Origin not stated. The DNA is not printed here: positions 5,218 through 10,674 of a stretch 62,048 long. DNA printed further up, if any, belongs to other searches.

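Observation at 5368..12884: Tightly packed operon of four orphan coiled-coil / TM-hairpin proteins ending in a 1718-aa giant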

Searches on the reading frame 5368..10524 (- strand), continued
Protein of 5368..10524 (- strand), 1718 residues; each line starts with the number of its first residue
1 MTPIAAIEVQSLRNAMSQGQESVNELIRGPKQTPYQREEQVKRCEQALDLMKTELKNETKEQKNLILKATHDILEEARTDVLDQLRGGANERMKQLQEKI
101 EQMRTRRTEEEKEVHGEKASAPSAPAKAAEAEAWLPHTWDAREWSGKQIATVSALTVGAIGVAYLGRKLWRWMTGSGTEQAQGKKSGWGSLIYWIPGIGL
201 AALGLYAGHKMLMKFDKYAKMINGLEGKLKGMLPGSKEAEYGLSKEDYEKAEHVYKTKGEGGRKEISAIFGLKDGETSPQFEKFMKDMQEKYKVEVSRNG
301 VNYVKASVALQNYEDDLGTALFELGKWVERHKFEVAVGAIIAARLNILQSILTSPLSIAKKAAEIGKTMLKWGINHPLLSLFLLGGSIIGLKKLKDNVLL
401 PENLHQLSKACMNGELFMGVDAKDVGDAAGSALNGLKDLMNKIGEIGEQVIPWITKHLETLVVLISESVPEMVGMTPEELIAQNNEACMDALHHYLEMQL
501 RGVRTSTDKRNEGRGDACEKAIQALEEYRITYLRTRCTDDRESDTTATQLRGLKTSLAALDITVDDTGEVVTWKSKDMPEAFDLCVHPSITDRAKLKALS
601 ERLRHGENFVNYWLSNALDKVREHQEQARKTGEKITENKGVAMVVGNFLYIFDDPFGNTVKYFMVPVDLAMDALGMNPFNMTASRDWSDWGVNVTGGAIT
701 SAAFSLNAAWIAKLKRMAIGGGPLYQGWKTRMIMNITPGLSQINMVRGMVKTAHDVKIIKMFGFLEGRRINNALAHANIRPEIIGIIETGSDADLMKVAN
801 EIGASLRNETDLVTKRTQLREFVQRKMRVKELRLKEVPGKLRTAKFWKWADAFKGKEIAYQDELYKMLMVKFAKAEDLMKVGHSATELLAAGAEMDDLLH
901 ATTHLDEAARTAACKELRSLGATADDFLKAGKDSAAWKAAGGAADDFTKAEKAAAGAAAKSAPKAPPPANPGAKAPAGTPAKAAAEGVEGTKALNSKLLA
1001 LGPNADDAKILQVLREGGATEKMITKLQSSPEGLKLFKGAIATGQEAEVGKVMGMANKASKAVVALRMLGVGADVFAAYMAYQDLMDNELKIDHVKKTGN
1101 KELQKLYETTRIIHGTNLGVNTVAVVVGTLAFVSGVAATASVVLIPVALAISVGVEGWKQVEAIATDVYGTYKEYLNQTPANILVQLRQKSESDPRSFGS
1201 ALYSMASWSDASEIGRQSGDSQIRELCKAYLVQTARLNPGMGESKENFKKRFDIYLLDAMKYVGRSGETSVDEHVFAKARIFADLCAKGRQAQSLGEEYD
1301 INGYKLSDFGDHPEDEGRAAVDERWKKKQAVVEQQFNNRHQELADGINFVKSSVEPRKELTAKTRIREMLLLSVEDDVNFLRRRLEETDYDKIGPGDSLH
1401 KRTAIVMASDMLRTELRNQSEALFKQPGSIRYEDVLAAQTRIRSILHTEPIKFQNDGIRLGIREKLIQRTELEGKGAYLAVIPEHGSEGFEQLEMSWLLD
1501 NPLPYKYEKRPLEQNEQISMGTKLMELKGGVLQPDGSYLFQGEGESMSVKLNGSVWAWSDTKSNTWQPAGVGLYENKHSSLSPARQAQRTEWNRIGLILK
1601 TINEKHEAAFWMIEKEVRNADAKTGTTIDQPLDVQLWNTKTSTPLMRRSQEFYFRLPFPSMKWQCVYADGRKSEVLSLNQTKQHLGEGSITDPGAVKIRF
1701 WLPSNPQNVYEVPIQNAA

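Call 44: search_protein_families(library=padloc, proteins=[window:5368-10524:-], max_evalue=0.1)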
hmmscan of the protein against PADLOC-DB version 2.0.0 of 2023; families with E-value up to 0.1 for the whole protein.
window:5368-10524:- (1718 aa): 0 families

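Call 49: search_protein_families(library=pfam, alignment_id=A3, max_evalue=0.001)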
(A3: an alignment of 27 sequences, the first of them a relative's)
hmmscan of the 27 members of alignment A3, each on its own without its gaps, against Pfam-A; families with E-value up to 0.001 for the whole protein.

A. member 1, P0001 (1718 aa): 0 families

B. families by the number of members that match (of 27 scanned): 1 family
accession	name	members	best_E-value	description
PF25296.1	Decapeptide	2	1.6e-06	Decapeptide repeat region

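Call 59: find_encoding_contigs(protein=P0006, flank=8000, max_places=2)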
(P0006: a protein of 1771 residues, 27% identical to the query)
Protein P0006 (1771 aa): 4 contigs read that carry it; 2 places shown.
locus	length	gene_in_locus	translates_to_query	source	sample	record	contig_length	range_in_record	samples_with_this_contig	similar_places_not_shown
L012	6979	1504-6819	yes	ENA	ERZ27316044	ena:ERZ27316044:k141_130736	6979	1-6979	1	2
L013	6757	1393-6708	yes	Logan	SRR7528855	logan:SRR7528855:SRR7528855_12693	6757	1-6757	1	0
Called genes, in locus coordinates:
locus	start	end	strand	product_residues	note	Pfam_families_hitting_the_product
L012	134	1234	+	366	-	-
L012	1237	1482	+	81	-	-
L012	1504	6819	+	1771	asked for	-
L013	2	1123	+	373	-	?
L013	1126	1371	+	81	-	-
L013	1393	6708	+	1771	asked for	-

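Call 69: list_cluster_members(proteins=[P0001, P0007, P0009, P0012, P0017, P0024, P0031, P0098, P0102, P0114])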
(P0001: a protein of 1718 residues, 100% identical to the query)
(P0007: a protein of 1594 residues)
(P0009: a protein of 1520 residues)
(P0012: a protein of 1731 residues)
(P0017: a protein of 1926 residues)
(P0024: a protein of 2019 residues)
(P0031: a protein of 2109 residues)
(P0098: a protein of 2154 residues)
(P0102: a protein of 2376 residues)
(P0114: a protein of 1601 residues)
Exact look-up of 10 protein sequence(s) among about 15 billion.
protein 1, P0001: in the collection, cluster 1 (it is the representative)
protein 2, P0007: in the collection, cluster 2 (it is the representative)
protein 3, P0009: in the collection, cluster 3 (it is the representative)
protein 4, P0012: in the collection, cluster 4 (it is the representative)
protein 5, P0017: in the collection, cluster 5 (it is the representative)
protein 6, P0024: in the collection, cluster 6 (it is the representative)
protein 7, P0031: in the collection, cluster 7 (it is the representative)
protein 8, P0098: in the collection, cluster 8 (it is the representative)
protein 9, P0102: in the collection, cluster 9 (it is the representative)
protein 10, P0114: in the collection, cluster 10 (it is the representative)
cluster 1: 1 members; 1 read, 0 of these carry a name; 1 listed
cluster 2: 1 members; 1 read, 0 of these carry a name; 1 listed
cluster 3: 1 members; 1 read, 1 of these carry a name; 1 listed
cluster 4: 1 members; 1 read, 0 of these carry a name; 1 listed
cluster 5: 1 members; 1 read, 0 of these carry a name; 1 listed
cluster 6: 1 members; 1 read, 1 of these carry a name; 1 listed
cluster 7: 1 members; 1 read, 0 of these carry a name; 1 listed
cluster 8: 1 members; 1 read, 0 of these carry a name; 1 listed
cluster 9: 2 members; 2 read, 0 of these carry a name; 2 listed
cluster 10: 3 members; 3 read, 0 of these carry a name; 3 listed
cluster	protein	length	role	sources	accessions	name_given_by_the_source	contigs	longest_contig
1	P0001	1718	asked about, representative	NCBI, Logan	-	-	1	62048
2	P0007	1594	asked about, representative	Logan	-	-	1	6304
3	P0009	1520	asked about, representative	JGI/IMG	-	hypothetical protein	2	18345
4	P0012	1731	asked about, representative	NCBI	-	-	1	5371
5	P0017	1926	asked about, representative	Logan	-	-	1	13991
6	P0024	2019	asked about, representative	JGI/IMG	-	hypothetical protein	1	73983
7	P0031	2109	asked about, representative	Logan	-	-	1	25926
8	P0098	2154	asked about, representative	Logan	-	-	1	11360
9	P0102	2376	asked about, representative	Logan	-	-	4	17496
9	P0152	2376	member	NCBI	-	-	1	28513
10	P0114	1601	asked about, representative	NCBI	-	-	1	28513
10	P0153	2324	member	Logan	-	-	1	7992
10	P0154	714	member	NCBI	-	-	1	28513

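Call 94: search_protein_families(library=pfam, proteins=[L009:8064-9221:+, L012:134-1234:+, L008:13670-14263:+, L008:8198-9298:+], max_evalue=0.01)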
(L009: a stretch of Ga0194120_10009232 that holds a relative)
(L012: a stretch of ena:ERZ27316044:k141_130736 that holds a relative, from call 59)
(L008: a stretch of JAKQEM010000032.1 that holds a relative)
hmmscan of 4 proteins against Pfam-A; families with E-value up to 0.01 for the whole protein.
L009:8064-9221:+ (385 aa): 0 families

L012:134-1234:+ (366 aa): 0 families

L008:13670-14263:+ (197 aa): 0 families

L008:8198-9298:+ (366 aa): 1 family
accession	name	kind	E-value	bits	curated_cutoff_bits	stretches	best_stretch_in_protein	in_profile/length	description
PF01442.23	Apolipoprotein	-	0.003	17.7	90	1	95-200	82-182/190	Apolipoprotein A1/A4/E domain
